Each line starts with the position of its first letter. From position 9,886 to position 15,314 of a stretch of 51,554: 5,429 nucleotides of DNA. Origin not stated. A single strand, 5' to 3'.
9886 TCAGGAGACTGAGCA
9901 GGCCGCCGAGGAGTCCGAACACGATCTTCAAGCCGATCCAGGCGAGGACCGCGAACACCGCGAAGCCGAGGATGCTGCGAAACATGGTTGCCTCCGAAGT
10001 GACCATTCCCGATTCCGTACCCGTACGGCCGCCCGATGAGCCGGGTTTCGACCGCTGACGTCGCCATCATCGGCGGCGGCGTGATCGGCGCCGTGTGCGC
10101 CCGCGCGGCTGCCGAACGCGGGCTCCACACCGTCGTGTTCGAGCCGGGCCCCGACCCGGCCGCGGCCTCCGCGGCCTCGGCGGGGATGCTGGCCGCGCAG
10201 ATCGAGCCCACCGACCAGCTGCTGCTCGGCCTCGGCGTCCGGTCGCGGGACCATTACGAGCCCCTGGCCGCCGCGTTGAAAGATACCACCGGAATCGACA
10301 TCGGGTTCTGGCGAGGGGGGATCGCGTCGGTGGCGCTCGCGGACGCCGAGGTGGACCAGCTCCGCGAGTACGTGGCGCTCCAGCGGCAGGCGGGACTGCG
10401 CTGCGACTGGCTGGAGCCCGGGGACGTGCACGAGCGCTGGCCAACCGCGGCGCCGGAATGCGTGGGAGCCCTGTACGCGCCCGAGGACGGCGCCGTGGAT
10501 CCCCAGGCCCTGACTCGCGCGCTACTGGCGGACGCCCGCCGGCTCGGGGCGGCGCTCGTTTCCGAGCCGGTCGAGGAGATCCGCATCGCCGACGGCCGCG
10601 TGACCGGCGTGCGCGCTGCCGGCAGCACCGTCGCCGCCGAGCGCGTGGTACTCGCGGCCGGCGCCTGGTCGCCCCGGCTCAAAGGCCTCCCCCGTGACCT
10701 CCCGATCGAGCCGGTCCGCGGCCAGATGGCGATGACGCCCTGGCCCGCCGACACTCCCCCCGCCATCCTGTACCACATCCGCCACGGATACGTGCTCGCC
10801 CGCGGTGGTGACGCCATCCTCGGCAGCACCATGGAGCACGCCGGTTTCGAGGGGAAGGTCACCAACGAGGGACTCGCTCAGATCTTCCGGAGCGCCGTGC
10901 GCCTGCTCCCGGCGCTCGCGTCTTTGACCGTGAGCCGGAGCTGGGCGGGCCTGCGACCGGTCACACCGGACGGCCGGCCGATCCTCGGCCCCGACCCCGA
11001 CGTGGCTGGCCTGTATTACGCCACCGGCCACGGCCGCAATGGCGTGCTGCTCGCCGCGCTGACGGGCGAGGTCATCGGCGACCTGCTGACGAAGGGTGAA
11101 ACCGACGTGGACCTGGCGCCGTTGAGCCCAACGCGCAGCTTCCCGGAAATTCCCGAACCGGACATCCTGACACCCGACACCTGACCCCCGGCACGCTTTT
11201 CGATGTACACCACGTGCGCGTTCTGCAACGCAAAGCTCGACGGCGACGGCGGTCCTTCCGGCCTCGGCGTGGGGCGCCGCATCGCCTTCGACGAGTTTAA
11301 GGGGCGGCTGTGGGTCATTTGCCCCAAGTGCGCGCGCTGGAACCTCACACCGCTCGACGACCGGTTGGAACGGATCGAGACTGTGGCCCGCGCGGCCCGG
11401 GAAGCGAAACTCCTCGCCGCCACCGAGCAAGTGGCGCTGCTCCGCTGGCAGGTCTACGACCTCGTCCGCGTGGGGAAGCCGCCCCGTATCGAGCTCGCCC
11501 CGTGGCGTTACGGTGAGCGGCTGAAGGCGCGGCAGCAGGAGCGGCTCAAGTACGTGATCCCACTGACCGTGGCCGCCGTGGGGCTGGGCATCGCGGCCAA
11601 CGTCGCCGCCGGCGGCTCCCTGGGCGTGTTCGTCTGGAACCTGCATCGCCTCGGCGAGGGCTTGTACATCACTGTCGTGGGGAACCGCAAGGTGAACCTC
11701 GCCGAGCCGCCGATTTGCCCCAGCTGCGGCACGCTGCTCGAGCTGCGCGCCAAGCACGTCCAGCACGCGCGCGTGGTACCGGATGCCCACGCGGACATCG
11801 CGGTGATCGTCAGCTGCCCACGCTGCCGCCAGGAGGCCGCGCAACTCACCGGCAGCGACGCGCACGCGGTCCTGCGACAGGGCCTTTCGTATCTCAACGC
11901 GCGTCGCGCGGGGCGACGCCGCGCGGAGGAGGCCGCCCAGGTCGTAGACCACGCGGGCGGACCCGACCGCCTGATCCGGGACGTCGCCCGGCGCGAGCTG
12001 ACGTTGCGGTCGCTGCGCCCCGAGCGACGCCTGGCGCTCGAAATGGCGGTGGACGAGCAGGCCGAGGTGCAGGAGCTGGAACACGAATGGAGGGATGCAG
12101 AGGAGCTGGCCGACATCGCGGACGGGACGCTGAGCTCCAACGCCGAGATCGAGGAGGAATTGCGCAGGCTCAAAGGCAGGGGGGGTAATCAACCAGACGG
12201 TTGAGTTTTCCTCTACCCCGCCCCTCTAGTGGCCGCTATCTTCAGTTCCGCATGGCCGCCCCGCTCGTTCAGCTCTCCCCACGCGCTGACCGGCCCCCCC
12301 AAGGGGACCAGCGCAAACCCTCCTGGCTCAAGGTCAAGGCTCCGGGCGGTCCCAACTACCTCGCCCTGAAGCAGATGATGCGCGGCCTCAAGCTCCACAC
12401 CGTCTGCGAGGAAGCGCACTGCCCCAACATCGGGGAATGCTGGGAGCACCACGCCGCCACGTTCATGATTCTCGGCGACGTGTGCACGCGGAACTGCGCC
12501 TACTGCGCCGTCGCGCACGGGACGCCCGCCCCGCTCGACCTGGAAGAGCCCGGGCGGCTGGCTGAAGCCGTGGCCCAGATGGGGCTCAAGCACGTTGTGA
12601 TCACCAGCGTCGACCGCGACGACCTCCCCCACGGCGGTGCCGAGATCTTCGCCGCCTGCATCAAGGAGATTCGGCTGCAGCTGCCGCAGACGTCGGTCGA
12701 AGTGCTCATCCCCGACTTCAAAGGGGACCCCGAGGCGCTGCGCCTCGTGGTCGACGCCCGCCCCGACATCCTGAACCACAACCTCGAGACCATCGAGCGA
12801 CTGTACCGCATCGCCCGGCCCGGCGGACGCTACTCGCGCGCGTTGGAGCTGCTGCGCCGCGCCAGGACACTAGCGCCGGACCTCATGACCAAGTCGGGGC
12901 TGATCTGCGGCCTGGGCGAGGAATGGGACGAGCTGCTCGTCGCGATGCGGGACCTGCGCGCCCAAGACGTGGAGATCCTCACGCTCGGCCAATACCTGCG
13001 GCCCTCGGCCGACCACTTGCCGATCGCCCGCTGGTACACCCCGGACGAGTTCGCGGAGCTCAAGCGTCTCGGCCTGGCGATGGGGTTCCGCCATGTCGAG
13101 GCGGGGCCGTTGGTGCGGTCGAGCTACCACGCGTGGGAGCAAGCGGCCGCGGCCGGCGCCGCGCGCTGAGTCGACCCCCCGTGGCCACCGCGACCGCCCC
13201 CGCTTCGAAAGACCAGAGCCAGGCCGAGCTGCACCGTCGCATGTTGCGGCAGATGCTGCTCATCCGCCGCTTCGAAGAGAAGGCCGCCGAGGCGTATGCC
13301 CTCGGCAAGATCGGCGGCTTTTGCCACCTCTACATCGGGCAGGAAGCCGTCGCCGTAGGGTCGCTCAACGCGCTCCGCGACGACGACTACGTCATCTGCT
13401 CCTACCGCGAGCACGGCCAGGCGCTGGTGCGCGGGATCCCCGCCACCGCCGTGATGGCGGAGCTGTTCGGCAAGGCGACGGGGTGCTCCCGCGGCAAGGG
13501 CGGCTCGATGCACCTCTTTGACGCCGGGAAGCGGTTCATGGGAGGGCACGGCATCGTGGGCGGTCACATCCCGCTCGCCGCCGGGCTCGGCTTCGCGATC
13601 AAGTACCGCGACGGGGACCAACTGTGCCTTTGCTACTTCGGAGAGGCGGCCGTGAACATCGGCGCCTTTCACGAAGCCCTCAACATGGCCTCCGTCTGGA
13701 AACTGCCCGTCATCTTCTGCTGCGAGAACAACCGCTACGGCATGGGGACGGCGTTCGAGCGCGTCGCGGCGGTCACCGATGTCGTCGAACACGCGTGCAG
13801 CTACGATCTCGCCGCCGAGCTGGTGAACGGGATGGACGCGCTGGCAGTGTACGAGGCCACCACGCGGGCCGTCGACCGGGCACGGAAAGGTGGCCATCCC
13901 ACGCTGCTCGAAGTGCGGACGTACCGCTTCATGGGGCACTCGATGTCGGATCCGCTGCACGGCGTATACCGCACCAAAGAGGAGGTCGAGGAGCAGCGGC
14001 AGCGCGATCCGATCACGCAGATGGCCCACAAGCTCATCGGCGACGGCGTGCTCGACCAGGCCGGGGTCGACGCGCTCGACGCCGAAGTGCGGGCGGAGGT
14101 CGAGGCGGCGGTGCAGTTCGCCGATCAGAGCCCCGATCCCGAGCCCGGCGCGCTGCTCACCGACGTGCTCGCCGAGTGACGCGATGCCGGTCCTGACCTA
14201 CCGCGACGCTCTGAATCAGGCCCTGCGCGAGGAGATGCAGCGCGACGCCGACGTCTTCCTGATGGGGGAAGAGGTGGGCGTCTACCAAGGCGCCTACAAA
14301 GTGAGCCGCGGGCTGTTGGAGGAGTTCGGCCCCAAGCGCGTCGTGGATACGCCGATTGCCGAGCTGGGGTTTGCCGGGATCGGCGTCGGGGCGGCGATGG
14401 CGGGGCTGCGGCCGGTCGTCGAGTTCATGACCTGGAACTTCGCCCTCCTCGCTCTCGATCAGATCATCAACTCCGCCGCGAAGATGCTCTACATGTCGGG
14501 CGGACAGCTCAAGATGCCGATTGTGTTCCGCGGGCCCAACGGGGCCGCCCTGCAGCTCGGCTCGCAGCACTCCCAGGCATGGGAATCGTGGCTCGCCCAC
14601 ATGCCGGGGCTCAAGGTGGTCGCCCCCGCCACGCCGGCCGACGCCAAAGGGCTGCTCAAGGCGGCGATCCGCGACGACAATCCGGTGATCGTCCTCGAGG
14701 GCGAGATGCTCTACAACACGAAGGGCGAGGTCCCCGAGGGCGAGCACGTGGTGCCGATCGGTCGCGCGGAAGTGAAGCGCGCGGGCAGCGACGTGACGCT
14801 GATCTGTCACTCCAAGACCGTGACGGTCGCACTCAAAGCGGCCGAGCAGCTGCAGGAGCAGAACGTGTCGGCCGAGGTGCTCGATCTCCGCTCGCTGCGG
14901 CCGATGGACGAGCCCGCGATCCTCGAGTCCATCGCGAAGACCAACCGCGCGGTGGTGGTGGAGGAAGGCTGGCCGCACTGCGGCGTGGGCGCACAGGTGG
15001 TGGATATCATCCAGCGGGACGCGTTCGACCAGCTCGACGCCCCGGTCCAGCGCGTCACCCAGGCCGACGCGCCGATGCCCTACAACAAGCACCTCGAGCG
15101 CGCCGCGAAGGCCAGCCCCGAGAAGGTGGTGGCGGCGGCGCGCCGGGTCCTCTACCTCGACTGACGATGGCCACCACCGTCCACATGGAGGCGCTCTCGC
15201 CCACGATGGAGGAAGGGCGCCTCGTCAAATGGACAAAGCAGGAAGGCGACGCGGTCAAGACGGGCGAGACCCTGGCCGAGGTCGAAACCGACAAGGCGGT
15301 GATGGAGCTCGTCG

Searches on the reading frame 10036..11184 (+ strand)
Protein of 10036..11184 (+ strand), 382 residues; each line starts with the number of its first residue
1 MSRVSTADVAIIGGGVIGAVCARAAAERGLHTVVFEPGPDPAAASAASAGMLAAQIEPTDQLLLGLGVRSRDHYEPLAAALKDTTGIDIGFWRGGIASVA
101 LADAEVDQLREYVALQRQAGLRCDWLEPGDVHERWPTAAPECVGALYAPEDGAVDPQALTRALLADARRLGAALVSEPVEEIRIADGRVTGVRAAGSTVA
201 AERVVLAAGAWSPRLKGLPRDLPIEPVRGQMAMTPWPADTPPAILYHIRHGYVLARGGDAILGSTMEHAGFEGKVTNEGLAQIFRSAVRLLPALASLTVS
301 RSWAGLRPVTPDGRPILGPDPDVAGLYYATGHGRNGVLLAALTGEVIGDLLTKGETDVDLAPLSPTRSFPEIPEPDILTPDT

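Call 81: search_protein_families(library=pfam, proteins=[window:10036-11184:+], max_evalue=0.0001)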
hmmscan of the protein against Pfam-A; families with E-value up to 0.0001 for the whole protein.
window:10036-11184:+ (382 aa): 5 families
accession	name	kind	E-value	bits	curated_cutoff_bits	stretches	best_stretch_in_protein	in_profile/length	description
PF01266.30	DAO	-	3.1e-78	264.2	27.9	1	8-350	1-353/353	FAD dependent oxidoreductase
PF00890.30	FAD_binding_2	-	2.5e-10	40.6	20.4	1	8-213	1-206/414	FAD binding domain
PF07992.20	Pyr_redox_2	-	2.5e-07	30.8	26.1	0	7-42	143-178/291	Pyridine nucleotide-disulphide oxidoreductase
PF13450.12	NAD_binding_8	-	1.1e-05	26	21.9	1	11-43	1-33/68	NAD(P)-binding Rossmann-like domain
PF03486.20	HI0933_like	-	7e-05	22.8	50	0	8-40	2-34/244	HI0933-like protein Rossmann domain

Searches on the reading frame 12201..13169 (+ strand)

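Call 81: search_protein_families(library=pfam, proteins=[window:12201-13169:+], max_evalue=0.0001)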
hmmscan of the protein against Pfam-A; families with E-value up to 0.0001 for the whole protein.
window:12201-13169:+ (322 aa): 2 families
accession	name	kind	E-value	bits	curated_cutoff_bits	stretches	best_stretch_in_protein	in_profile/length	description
PF04055.27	Radical_SAM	-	1.3e-23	84.4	29.5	1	89-251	1-165/166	Radical SAM superfamily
PF16881.10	LIAS_N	-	1.8e-12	48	27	1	34-74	56-96/96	N-terminal domain of lipoyl synthase of Radical_SAM family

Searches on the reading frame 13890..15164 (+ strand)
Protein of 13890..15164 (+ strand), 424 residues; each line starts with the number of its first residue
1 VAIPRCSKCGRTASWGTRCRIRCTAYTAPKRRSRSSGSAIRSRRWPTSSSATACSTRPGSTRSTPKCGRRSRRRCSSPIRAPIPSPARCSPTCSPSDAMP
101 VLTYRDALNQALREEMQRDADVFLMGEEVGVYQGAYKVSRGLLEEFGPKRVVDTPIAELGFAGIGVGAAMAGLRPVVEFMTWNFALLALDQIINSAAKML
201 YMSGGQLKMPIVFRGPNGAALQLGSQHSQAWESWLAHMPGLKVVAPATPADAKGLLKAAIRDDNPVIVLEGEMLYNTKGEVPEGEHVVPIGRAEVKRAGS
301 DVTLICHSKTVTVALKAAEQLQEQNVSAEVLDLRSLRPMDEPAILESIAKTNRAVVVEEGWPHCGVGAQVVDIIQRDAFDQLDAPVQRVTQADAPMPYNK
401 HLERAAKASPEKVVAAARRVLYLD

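Call 14: search_protein_families(library=pfam, proteins=[window:13890-15164:+], max_evalue=0.01)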
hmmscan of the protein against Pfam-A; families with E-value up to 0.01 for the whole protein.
window:13890-15164:+ (424 aa): 2 families
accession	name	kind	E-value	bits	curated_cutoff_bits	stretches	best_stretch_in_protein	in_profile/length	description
PF02779.29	Transket_pyr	-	2.7e-45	154.6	27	1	102-276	3-173/174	Transketolase, pyrimidine binding domain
PF02780.25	Transketolase_C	-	1.4e-39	135.2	25.9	1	291-413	1-124/124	Transketolase, C-terminal domain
